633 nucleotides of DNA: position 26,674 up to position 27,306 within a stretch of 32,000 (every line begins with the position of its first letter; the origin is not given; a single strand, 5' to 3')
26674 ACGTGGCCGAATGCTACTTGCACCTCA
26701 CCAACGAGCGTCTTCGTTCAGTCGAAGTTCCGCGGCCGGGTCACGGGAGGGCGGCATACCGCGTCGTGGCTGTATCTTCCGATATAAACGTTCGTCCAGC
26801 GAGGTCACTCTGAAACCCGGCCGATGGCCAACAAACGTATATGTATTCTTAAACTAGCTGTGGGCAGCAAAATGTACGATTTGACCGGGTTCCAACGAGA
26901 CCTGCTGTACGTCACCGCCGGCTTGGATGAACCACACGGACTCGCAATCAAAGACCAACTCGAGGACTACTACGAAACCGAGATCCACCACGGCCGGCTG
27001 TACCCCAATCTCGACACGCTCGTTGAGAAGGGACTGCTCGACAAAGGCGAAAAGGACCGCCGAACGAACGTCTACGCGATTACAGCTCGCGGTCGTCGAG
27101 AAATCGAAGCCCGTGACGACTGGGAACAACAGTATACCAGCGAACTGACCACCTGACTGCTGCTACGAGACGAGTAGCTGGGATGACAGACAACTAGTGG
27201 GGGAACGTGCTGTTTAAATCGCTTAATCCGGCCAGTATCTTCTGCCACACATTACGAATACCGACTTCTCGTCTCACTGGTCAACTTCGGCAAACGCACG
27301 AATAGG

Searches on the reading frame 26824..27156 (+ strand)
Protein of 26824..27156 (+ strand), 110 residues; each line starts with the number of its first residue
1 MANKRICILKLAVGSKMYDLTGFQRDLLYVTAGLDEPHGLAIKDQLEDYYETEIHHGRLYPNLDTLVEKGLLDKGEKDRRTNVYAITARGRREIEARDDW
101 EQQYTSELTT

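Call 90: search_protein_families(library=pfam, proteins=[window:26824-27156:+], max_evalue=0.001)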
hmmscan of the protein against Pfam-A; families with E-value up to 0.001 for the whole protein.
window:26824-27156:+ (110 aa): 1 family
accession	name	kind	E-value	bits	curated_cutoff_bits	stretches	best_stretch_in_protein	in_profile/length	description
PF03551.20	PadR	-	2.8e-16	59.7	27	1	35-95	8-74/75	Transcriptional regulator PadR-like family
